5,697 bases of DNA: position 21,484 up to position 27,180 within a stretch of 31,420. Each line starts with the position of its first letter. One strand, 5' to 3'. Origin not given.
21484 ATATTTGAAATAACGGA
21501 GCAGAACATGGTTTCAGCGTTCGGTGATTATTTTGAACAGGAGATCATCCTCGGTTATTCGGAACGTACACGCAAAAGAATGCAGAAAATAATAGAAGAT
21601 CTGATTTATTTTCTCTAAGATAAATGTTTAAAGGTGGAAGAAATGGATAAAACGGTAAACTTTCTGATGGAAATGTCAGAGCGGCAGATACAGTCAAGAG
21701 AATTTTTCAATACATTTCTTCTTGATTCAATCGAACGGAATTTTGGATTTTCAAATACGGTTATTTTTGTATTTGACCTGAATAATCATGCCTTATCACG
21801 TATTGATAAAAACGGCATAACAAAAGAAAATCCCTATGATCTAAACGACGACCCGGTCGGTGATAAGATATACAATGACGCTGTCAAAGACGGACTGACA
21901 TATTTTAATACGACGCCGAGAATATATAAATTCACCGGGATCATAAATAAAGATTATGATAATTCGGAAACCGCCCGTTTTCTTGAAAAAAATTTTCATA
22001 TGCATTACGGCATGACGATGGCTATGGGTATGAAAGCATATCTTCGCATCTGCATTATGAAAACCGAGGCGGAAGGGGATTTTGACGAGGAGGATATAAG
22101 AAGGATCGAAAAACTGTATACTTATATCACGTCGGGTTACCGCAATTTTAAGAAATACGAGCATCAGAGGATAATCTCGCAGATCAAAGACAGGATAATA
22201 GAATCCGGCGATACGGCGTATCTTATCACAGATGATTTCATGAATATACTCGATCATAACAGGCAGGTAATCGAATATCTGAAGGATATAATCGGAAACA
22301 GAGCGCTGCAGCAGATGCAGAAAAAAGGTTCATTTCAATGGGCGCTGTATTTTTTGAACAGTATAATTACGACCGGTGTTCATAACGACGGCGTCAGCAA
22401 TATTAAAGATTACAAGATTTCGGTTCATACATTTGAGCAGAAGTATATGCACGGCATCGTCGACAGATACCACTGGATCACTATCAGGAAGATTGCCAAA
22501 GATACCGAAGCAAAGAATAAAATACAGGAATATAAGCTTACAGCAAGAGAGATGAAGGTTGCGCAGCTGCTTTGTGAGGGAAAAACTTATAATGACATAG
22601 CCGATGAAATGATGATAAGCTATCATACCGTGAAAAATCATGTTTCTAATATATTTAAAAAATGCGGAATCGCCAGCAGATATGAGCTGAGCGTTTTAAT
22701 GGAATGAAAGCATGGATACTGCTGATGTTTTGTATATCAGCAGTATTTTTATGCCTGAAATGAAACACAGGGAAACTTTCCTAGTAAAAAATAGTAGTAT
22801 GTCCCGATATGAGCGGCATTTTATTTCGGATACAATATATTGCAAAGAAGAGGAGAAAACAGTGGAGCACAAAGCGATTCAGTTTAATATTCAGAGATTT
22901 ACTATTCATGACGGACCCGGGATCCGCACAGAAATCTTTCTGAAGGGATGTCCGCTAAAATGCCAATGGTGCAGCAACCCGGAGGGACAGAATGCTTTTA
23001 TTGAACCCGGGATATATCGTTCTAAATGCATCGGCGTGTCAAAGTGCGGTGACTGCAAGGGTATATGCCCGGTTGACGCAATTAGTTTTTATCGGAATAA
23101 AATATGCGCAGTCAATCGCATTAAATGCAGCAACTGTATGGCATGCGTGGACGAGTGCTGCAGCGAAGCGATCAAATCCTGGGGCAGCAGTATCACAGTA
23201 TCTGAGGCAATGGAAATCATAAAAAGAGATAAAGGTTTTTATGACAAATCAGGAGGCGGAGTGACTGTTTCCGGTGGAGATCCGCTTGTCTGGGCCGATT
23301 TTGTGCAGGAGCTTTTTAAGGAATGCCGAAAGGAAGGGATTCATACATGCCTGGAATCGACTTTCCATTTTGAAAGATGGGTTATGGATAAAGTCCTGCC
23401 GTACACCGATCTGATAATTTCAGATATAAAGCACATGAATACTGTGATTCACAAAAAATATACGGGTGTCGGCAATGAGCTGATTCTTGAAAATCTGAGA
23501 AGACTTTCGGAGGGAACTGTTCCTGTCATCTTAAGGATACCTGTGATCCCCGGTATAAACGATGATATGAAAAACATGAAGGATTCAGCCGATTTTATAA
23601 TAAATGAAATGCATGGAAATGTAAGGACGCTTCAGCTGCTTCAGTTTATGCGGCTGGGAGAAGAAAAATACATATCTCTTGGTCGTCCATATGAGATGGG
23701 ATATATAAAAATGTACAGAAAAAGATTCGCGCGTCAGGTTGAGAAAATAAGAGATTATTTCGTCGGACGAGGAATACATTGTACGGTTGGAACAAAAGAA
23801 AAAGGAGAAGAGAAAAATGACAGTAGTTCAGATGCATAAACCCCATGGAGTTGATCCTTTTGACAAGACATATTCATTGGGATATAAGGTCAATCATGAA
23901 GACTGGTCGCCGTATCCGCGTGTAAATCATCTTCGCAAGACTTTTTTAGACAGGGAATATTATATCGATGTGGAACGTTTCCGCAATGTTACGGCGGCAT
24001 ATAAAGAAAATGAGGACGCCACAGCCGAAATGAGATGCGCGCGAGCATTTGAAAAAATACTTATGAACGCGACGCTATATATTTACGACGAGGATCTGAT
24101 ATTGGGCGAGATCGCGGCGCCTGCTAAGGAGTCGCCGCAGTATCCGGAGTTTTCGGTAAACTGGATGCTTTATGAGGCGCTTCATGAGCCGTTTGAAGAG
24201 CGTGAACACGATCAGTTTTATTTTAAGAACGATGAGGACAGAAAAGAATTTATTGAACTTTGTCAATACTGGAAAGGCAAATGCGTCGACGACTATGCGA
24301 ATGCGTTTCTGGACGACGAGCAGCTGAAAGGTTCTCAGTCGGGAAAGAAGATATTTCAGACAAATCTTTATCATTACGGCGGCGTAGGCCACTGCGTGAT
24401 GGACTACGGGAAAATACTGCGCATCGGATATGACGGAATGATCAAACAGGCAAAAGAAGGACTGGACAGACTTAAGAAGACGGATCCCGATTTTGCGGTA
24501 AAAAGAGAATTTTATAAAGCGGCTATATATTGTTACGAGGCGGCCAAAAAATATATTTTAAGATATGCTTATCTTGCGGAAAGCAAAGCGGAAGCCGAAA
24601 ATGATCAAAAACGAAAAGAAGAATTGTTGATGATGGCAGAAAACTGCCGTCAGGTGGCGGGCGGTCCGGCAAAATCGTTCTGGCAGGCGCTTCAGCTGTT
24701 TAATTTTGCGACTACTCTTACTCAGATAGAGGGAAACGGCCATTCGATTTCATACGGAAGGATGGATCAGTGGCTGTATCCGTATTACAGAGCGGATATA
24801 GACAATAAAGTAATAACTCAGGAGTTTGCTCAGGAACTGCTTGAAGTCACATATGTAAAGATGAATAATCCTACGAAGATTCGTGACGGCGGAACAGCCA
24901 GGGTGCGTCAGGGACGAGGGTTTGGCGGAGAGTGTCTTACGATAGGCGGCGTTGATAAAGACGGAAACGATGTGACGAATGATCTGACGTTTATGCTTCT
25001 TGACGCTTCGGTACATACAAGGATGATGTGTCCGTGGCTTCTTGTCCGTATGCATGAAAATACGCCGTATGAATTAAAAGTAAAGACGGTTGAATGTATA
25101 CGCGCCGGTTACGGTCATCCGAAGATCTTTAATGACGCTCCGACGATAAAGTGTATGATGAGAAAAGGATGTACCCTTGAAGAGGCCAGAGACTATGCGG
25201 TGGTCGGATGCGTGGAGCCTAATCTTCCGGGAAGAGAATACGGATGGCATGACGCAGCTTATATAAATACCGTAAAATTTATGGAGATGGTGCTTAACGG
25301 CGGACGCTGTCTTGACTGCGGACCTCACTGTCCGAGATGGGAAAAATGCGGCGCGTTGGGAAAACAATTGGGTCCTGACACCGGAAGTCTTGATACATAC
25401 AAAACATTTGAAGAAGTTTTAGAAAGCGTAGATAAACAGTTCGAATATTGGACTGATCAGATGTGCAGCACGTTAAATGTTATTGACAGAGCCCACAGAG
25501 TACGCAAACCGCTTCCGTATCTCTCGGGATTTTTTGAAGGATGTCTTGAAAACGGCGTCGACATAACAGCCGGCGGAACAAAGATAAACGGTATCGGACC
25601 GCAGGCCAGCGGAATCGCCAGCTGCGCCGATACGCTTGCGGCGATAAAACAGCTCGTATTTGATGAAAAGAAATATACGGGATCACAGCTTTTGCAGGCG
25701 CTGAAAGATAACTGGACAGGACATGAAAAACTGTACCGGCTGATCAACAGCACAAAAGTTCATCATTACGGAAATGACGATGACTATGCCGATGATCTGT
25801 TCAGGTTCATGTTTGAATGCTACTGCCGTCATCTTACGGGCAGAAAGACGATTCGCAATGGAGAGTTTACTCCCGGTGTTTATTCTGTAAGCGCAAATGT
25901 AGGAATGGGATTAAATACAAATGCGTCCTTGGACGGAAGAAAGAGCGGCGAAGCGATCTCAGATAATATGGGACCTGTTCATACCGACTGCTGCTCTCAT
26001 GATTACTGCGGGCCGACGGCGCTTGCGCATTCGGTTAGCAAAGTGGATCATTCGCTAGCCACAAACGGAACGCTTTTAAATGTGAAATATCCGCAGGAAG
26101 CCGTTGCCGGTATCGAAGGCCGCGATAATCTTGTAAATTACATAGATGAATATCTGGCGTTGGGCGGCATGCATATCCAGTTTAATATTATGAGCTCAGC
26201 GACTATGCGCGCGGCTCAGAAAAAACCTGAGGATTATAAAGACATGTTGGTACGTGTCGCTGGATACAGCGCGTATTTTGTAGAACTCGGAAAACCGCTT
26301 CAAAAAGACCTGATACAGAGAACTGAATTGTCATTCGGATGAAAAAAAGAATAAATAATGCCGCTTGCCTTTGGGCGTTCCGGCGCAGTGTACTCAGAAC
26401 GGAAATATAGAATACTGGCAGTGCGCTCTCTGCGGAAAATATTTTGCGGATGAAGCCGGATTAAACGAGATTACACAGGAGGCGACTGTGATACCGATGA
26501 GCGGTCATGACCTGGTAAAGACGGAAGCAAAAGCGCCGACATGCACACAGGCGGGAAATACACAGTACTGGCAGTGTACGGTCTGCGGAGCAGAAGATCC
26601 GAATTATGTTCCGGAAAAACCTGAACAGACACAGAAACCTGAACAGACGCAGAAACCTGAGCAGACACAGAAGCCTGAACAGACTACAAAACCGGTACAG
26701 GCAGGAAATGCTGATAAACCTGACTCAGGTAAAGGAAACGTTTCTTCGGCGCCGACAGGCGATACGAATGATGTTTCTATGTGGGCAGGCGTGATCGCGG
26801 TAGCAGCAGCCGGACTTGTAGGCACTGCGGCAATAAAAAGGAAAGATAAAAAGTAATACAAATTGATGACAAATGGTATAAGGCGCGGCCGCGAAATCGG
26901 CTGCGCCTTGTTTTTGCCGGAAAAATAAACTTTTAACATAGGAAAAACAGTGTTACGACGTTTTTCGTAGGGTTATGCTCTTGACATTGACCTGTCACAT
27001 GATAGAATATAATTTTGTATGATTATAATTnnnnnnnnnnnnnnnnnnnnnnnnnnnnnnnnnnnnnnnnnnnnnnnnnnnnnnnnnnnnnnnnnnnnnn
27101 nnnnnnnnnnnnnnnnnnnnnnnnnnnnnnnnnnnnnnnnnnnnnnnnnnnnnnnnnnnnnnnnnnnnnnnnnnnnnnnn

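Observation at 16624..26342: Candidate undescribed catabolic system: HpfG-like glycyl radical enzyme with a membrane serine hydrolase, a cytoplasmic ligand-binding protein and two regulators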

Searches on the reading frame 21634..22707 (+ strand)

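Call 3: search_protein_families(library=pfam, proteins=[window:21634-22707:+])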
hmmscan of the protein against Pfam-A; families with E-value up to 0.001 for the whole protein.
window:21634-22707:+ (357 aa): 2 families
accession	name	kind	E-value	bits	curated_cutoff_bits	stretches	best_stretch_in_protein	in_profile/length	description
PF00196.25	GerE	-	1.9e-15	56.7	23.5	1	302-354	3-55/57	Bacterial regulatory proteins, luxR family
PF08281.18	Sigma70_r4_2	-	0.0009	19.3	25.7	0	315-344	25-54/54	Sigma-70, region 4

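Call 4: search_protein_families(library=ncbifam, proteins=[window:21634-22707:+])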
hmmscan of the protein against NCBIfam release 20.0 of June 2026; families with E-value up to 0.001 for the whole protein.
window:21634-22707:+ (357 aa): 22 families
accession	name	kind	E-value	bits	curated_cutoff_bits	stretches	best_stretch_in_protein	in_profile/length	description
NF052366.1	photon_PedR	equivalog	2.3e-11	43.7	120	1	301-352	2-53/74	photosynthetic electron transport-dependent transcriptional regulator PedR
NF041232.1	BagY_FevT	exception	1.9e-10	40.2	700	1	297-352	292-347/367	LuxR family transcriptional regulator BagY/FevT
NF047785.1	respo_reg_MadR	equivalog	2.9e-10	39.9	300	1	295-351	142-198/209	MadR family response regulator transcription factor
TIGR03020.2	EpsA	equivalog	4.3e-10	39.6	170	1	292-349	181-238/247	XrtB/PEP-CTERM-associated transcriptional regulator EpsA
NF052445.1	RespRegMctR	equivalog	5.2e-09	35.8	300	1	293-352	136-195/205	two-component system response regulator MctR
NF003420.0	PRK04841.1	equivalog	8.9e-09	33.9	537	1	284-351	821-888/903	HTH-type transcriptional regulator MalT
NF011896.0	PRK15369.1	equivalog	1.6e-08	34.4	242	1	286-349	135-197/211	two component system response regulator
NF038181.1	reg_ATPase_IniR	equivalog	2e-08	33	750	1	289-353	754-818/827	isoniazid response ATPase/transcriptional regulator IniR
NF007403.0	PRK09935.1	equivalog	2.5e-08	33.8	271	1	280-352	128-200/210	fimbria biosynthesis transcriptional regulator FimZ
NF007935.0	PRK10651.1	equivalog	7.3e-08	31.8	250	1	291-356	145-210/216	two-component system response regulator NarL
NF007505.1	PRK10100.1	equivalog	2.5e-07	30.6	250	1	294-349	137-192/204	biofilm master transcriptional regulator CsgD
NF041830.1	RR_TF_ErdR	exception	2.6e-07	30.5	390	1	292-356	140-205/213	response regulator transcription factor ErdR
TIGR03541.1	reg_near_HchA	equivalog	3.4e-07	30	215.6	1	284-348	154-218/232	PA1136 family autoinducer-binding transcriptional regulator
NF040749.1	tetrathio_RR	equivalog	3.1e-06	27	290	1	288-352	119-184/191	tetrathionate respiration response regulator TtrR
TIGR02985.1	Sig70_bacteroi1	subfamily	4.6e-06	26.9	126.4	1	245-339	56-153/162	RNA polymerase sigma-70 factor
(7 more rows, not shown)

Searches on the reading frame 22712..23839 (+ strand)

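Call 3: search_protein_families(library=pfam, proteins=[window:22712-23839:+])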
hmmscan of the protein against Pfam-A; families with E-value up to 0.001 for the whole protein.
window:22712-23839:+ (375 aa): 2 families
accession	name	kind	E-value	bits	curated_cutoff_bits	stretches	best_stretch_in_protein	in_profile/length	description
PF04055.27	Radical_SAM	-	4.4e-15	56.7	29.5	1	147-289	19-162/166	Radical SAM superfamily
PF13353.11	Fer4_12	-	1.4e-11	45.2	22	2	140-236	13-113/137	4Fe-4S single cluster domain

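Call 4: search_protein_families(library=ncbifam, proteins=[window:22712-23839:+])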
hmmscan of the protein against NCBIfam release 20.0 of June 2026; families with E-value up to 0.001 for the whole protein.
window:22712-23839:+ (375 aa): 22 families
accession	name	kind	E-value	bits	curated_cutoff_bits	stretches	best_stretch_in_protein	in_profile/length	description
NF048008.1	SfplDhtActHpfHKleb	equivalog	6.1e-147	488.9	500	1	58-362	3-308/308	(2S)-3-sulfopropanediol dehydratase activating enzyme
TIGR02494.1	PFLE_PFLC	subfamily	1e-92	310.5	174.35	1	58-345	2-287/293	glycyl-radical enzyme activating protein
NF048010.1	SfplDhtActHpsHDes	equivalog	6.4e-92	307.5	430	1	53-343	4-294/298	(2S)-3-sulfopropanediol dehydratase activating enzyme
NF043069.1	T4HPD_activ_SAM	equivalog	1.6e-86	290.3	425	1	56-360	3-298/299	trans-4-hydroxy-L-proline dehydratase activase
NF033719.1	ind_deCO2_activ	equivalog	4.6e-82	275.7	425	1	57-358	3-301/302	indoleacetate decarboxylase activase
NF033717.2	HPDL_rSAM_activ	equivalog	5.7e-80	268.9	420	1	53-362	2-308/311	4-hydroxyphenylacetate decarboxylase activase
TIGR04395.1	cutC_activ_rSAM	equivalog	1.6e-77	260.9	360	1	51-335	1-285/309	choline TMA-lyase-activating enzyme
TIGR04003.1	rSAM_BssD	equivalog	7.8e-69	232.2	496.45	1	59-334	5-281/314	[benzylsuccinate synthase]-activating enzyme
NF007483.0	PRK10076.1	equivalog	2.7e-55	187.6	326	2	136-360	73-291/292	[formate-C-acetyltransferase]-activating enzyme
TIGR02493.1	PFLA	equivalog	2.2e-53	181.1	231.75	2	156-346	41-231/235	pyruvate formate-lyase-activating protein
NF008356.0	PRK11145.1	equivalog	1.5e-45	155.4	375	2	157-346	47-236/246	pyruvate formate lyase 1-activating protein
TIGR04041.1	activase_YjjW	hypoth_equivalog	1.7e-40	139.2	250.2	1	59-320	6-246/276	YjjW family glycine radical enzyme activase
TIGR02495.1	NrdG2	equivalog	1.2e-13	50.8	131.15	2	142-294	30-178/193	anaerobic ribonucleoside-triphosphate reductase activating protein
TIGR02491.1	NrdG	equivalog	2.1e-10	40.7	126.1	1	59-94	4-39/154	anaerobic ribonucleoside-triphosphate reductase activating protein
TIGR04337.1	AmmeMemoSam_rS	hypoth_equivalog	6.5e-07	28.5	220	1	184-304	121-242/349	AmmeMemoRadiSam system radical SAM enzyme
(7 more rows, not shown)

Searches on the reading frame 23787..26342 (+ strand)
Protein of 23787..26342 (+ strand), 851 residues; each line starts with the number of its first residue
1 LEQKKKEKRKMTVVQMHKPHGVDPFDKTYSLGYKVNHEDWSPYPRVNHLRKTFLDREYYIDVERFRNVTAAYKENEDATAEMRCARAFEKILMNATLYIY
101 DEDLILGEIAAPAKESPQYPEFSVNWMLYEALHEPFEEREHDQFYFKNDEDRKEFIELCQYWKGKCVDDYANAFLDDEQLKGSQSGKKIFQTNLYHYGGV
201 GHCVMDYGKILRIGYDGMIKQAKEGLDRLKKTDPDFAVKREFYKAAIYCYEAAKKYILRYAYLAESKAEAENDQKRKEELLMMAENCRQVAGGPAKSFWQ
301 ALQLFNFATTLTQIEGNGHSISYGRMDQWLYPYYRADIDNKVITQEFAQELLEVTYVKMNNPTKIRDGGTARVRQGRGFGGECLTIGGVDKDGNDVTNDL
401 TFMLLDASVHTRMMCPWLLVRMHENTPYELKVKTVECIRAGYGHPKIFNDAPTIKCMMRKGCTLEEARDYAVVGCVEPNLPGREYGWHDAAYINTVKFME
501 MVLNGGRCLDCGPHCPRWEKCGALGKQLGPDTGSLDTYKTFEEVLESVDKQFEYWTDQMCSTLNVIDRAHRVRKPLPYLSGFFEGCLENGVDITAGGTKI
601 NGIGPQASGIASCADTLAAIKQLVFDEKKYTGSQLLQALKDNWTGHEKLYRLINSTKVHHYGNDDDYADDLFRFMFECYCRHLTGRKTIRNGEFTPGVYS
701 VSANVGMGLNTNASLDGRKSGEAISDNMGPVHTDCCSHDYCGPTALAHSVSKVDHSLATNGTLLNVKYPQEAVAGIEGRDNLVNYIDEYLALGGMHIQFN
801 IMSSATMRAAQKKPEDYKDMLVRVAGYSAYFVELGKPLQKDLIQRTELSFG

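Call 3: search_protein_families(library=pfam, proteins=[window:23787-26342:+])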
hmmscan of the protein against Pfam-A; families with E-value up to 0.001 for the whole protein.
window:23787-26342:+ (851 aa): 2 families
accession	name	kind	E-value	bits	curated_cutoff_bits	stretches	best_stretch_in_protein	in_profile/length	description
PF02901.20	PFL-like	-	2.6e-200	667.8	24.3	1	44-708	3-647/647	Pyruvate formate lyase-like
PF01228.26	Gly_radical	-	1.2e-26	93.7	22.2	1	738-832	11-106/106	Glycine radical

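Call 4: search_protein_families(library=ncbifam, proteins=[window:23787-26342:+])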
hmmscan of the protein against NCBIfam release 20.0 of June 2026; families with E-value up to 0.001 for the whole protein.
window:23787-26342:+ (851 aa): 12 families
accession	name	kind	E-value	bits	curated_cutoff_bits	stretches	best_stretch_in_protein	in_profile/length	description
NF048009.1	SfplDhtHpfGKleb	equivalog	0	1607.4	1000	1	20-850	2-824/824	(2S)-3-sulfopropanediol dehydratase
TIGR01774.1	PFL2-3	subfamily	1.3e-200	668.6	678.2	1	45-848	5-784/786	formate C-acetyltransferase/glycerol dehydratase family glycyl radical enzyme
NF007437.0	PRK09983.1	equivalog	1.2e-168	562.6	1109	2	45-504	4-448/765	formate C-acetyltransferase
NF043068.1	glycl_HYPD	equivalog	1.4e-154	516.2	1100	1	45-850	3-784/784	trans-4-hydroxy-L-proline dehydratase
TIGR04394.1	choline_CutC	equivalog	5e-152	508.2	1050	1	44-848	3-786/789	choline trimethylamine-lyase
NF048011.1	SfplDhtHpsGDes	equivalog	1.9e-144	483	1000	1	43-847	23-818/821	(2S)-3-sulfopropanediol dehydratase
NF033718.1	indole_decarb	equivalog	1.9e-115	387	1100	1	45-848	34-866/868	indoleacetate decarboxylase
NF033715.1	glycyl_HPDL_Lrg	equivalog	7.4e-94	315.2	1150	1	154-847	176-898/901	4-hydroxyphenylacetate decarboxylase large subunit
TIGR01255.1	pyr_form_ly_1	equivalog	1.6e-34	119.5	994.2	1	269-846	207-739/744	formate C-acetyltransferase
NF038360.1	rad_fix_GrcA3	exception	1.4e-15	57.1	158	1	780-846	7-73/78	autonomous glycyl radical cofactor GrcA3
NF008341.1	PRK11127.1-1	equivalog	6.6e-10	38.8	145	1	793-846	22-75/80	autonomous glycyl radical cofactor GrcA2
TIGR04365.1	spare_glycyl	equivalog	3.2e-08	33.9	170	1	783-846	58-121/126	autonomous glycyl radical cofactor GrcA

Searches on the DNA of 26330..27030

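Call 61: search_rna_families(source=window, start=26330, end=27030, threshold=evalue, max_evalue=1)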
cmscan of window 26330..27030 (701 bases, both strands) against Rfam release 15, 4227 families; matches with E-value up to 1: 4.
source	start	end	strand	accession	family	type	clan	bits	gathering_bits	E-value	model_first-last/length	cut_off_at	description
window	26848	26907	+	RF02844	RefA9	Gene; antisense;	-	27.3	49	0.058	1-64/64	no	Enterococcus sRNA A9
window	26832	26920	+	RF00558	L20_leader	Cis-reg; leader;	-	21.2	58.7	0.12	1-127/127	no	Ribosomal protein L20 leader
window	26830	26915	+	RF01733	atoC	Cis-reg;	-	21.2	50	0.37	1-93/93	no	atoC RNA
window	26885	26965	+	RF01394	isrK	Gene; sRNA;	-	19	50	0.11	1-77/77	no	isrK Hfq binding RNA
